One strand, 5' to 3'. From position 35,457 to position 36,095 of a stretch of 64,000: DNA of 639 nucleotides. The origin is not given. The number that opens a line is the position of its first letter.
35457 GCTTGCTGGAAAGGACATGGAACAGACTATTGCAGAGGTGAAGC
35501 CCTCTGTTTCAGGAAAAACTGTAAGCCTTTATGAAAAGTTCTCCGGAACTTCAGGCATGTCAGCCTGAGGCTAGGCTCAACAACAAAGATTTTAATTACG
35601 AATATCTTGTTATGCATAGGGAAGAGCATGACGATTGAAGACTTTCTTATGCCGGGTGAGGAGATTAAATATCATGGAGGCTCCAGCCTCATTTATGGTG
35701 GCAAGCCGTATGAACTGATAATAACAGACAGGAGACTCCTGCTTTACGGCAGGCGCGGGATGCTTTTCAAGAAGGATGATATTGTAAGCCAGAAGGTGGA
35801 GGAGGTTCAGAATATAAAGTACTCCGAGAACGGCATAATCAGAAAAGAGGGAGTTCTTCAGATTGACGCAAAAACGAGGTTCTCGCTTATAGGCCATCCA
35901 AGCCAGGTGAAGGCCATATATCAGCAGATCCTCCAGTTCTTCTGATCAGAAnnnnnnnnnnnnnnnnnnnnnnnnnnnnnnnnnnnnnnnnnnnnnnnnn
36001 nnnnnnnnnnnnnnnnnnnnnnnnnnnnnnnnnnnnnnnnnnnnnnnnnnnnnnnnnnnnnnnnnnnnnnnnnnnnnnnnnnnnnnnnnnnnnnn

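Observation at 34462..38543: Vps4-like MIT-AAA ATPase, PH-like protein, zinc-ribbon protein and ESCRT-III-like protein clustered with membrane proteins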

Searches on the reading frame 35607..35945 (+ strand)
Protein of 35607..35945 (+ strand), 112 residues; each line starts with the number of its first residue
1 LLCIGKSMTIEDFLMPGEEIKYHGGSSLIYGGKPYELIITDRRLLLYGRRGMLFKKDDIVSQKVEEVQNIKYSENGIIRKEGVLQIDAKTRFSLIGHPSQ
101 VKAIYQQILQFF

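Call 3: search_protein_families(library=pfam, proteins=[window:35607-35945:+], max_evalue=1)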
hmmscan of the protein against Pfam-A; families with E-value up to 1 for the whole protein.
window:35607-35945:+ (112 aa): 2 families
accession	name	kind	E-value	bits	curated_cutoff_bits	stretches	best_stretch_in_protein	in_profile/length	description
PF14470.12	bPH_3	-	0.021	15.7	23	1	14-79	1-65/95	Bacterial PH domain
PF08000.17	bPH_1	-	0.033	14.6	27.7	1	12-79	24-85/122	Bacterial PH domain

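Call 4: search_protein_families(library=ncbifam, proteins=[window:35607-35945:+], max_evalue=1)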
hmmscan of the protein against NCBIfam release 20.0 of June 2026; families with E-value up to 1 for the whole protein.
window:35607-35945:+ (112 aa): 0 families

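Call 31: search_solved_structures(query=A3, max_evalue=10, show_alignments=2)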
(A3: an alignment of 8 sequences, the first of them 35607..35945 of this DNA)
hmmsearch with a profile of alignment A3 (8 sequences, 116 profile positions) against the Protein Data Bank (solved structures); distinct sequences matched with E-value up to 10: 3.
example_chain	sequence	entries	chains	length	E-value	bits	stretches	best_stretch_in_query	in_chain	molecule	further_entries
3dcx_A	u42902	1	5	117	1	12.5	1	23-80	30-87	Protein of Unknown Function (DUF1696) with Pleckstrin-homology Domains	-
6m0r_A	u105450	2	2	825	1.7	11.8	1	8-68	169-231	V-type proton ATPase subunit a, vacuolar isoform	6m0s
3j9t_b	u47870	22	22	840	1.8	11.7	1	8-68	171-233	V-type proton ATPase subunit a, vacuolar isoform | Yeast Vacuolar ATPase a subunit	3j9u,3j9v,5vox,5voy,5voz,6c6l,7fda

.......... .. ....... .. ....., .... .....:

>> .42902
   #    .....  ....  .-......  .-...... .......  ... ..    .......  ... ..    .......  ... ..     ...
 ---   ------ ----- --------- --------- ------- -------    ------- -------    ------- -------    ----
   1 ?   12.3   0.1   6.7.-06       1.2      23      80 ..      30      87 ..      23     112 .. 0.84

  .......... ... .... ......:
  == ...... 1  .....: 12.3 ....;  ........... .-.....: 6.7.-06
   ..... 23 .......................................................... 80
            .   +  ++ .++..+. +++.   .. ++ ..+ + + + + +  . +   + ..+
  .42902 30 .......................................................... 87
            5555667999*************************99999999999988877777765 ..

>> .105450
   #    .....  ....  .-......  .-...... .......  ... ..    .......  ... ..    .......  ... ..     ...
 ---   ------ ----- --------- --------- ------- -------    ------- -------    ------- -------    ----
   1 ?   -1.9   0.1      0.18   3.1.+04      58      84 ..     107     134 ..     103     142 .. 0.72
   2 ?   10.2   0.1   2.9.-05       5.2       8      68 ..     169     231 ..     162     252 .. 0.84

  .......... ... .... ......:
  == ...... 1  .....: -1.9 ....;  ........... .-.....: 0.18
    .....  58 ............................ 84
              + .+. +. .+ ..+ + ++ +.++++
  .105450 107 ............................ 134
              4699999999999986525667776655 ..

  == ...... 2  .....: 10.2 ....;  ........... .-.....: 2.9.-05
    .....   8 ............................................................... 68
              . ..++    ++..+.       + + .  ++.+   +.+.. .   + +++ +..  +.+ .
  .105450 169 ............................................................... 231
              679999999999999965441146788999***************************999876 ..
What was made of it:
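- On Bacterial-type PH domains (bPH_1/2/3): The best PDB profile hit is the PH-like DUF1696 protein 3DCX at E=1 (call 31).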

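Call 33: search_protein_families(library=pfam, proteins=[window:35628-35945:+], max_evalue=10)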
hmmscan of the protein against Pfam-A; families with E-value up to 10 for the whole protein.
window:35628-35945:+ (105 aa): 3 families
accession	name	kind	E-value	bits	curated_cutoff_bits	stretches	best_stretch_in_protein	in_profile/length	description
PF14470.12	bPH_3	-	0.017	16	23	1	7-72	1-65/95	Bacterial PH domain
PF08000.17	bPH_1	-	0.033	14.6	27.7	1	22-72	35-85/122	Bacterial PH domain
PF03703.20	bPH_2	-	0.15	12.8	22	1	31-78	7-50/78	Bacterial PH domain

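Call 42: search_protein_families(library=pfam, alignment_id=A3, max_evalue=1)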
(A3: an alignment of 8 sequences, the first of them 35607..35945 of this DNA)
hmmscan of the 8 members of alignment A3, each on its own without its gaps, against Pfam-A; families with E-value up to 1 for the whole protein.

A. member 1, window:35607-35945:+ (112 aa): 2 families
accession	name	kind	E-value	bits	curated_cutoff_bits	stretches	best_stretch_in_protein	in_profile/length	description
PF14470.12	bPH_3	-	0.021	15.7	23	1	14-79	1-65/95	Bacterial PH domain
PF08000.17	bPH_1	-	0.033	14.6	27.7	1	12-79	24-85/122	Bacterial PH domain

B. families by the number of members that match (of 8 scanned): 12 families
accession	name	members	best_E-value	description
PF14470.12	bPH_3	8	8.4e-06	Bacterial PH domain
PF08000.17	bPH_1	5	6.9e-05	Bacterial PH domain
PF03703.20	bPH_2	2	0.061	Bacterial PH domain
PF02893.26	GRAM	1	0.0087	GRAM domain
PF08512.18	Rttp106-like_middle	1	0.017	Histone chaperone Rttp106-like, middle domain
PF19266.4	CIS_tube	1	0.027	Contractile injection system tube protein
PF23428.2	DUF7115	1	0.033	Domain of unknown function (DUF7115)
PF11605.14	Vps36_ESCRT-II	1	0.07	Vacuolar protein sorting protein 36 Vps36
PF25037.1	VPS13_C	1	0.088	Intermembrane lipid transfer protein VPS13, C-terminal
PF04945.19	YHS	1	0.11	YHS domain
PF02153.23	PDH_N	1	0.18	Prephenate dehydrogenase, nucleotide-binding domain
PF01201.27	Ribosomal_S8e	1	0.22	Ribosomal protein S8e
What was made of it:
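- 35628..35945 (+): PH-like (bacterial-type PH, bPH) protein, 105 aa (the ORF is open from 35607). bPH_3 hits 8 of 8 family members (best 8.4e-6) and bPH_1 hits 5 of 8 (call 42).
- On Bacterial-type PH domains (bPH_1/2/3): All 8 family members hit bPH_3 (best E=8.4e-6) and 5 of 8 hit bPH_1 (best 6.9e-5) (calls 33, 42).
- On ESCRT-II Vps36 GLUE domain: One of 8 PH-family members hits PF11605 at E=0.07 (call 42).
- Closest known: Eukaryotic ESCRT-III/Vps4 with ESCRT-II Vps36. Different: Only 1 of 8 family members gave a faint Vps36 GLUE hit (E=0.07; call 42).
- Checked: It holds for the family: 8 of 8 members hit bPH_3, best 8.4e-6 (call 42).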

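Call 79: find_related_loci(query=A3, collection=metagenome_contigs, flank=5000)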
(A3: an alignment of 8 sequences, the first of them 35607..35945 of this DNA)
Query A3 (112 aa) in metagenome_contigs; peptide patterns used: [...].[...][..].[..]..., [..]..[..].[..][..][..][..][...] (x = any residue, [..] = any of these).
223 stretches matched a pattern; 36 encode a relative of the query (tblastn E <= 1e-3); 36 distinct loci.
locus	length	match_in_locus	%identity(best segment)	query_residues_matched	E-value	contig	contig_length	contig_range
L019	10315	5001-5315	72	8-112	1e-49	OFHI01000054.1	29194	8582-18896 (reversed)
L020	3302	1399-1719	57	7-112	2e-40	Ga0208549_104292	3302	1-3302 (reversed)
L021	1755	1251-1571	57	7-112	8e-41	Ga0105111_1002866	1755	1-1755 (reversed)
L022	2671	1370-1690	57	7-112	3e-40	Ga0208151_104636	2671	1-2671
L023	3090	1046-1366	57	7-112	3e-40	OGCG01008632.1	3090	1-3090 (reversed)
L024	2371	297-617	50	6-112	2e-37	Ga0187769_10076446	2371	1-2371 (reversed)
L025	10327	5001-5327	48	4-112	2e-35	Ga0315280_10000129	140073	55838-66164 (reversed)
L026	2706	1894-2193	49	7-105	2e-32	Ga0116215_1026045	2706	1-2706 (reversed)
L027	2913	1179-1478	49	7-105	2e-32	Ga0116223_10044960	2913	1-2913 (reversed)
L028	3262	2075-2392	42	6-111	9e-32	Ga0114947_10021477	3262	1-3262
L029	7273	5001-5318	41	6-111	2e-30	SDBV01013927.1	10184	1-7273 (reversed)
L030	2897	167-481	46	8-112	1e-27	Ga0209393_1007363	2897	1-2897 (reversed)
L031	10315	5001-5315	43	5-108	1e-25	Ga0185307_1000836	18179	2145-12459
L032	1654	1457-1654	59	2-67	3e-25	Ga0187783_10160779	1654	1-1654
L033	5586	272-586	41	8-111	4e-25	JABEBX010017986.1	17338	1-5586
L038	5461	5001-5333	37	1-105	2e-23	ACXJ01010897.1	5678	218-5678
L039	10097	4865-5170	36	8-108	3e-23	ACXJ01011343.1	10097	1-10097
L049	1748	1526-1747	43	4-77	6e-19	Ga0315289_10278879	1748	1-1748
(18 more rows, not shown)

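Call 83: search_protein_families(library=pfam, proteins=[L029:5420-6055:+, L025:5331-5972:+, L020:1733-2248:+, L024:627-1145:+, L030:492-803:+, L025:3714-4511:-, L029:3941-4798:-], max_evalue=0.1)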
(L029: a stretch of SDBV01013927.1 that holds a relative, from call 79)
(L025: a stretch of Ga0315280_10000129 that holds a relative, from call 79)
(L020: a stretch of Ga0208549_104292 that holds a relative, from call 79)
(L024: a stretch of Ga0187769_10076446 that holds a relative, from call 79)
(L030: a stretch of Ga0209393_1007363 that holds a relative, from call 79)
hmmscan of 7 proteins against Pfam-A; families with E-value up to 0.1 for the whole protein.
L029:5420-6055:+ (211 aa): 2 families
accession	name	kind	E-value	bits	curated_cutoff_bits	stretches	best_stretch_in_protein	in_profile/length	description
PF03357.26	Snf7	-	1.7e-07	31.5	27.3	1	37-202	2-168/171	Snf7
PF10158.14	LOH1CR12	-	0.02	15.4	24.7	1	42-106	45-107/131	Tumour suppressor protein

L025:5331-5972:+ (213 aa): 7 families
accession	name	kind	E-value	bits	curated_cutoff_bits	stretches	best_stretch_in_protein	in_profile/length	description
PF13571.11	DUF4133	-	0.012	16.4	25.2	1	65-98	14-47/91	Domain of unknown function (DUF4133)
PF18608.7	XAF1_C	-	0.028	14.4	25.8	0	172-185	19-32/54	XIAP-associated factor 1 C-terminal domain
PF17062.10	Osw5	-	0.052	14.1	30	0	68-122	7-63/70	Outer spore wall 5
PF13248.11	Zn_ribbon_3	-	0.074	13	27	0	188-195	3-10/26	zinc-ribbon domain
PF20990.2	DUF2207_C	-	0.077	13.1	33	1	23-109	91-188/247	Predicted membrane protein (DUF2207) C-terminal domain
PF00130.28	C1_1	-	0.093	13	26.5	0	168-195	9-36/53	Phorbol esters/diacylglycerol binding domain (C1 domain)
PF11780.13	DUF3318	-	0.099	13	25.9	0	41-119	51-129/141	Protein of unknown function (DUF3318)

L020:1733-2248:+ (171 aa): 3 families
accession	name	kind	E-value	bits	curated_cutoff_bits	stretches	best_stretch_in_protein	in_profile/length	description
PF13717.11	Zn_ribbon_4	-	0.00052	20.3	30.3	0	145-159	2-16/36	zinc-ribbon domain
PF22747.2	Zn_ribbon_DUF2089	-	0.017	15.7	27.6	0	122-135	6-19/32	DUF2089 zinc ribbon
PF18439.7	zf_UBZ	-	0.092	12.9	25.6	0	130-140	4-14/32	Ubiquitin-Binding Zinc Finger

L024:627-1145:+ (172 aa): 7 families
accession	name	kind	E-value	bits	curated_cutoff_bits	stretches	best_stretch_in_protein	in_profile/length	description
PF23548.1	Zn_ribbon_FGT1_2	-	0.011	15.7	27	0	147-158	3-14/35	FORGETTER1 second zinc ribbon domain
PF22289.1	DmmA-like_C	-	0.015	15.7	27.4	1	131-159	3-31/44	Dimethylamine monooxygenase subunit DmmA-like, C-terminal domain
PF21344.3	Zn_ribbon_LysW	-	0.015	15.3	27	1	131-160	2-35/46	Alpha-aminoadipate carrier protein LysW-like, globular domain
PF07191.17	Zn_ribbon_6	-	0.018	15.5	25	1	131-163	2-33/67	Double zinc ribbon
PF25006.1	DUF7783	-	0.023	15.1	27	1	25-114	6-93/130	Domain of unknown function (DUF7783)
PF22747.2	Zn_ribbon_DUF2089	-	0.064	13.8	27.6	0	123-136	6-19/32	DUF2089 zinc ribbon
PF17848.7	Zn_ribbon_ACC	-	0.095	13.4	24.5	0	131-139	3-11/26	Acetyl-CoA carboxylase zinc finger domain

L030:492-803:+ (103 aa): 0 families

L025:3714-4511:- (265 aa): 1 family
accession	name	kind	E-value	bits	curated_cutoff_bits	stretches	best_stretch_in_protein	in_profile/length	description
PF10086.14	YhfC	-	1.1e-27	97.5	24.2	1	12-217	2-210/222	YhfC intramembrane metalloprotease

L029:3941-4798:- (285 aa): 1 family
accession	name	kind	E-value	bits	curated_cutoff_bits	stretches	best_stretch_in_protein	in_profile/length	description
PF09721.15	Exosortase_EpsH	-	1.9e-18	67.2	25.7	1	12-265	3-251/254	Transmembrane exosortase (Exosortase_EpsH)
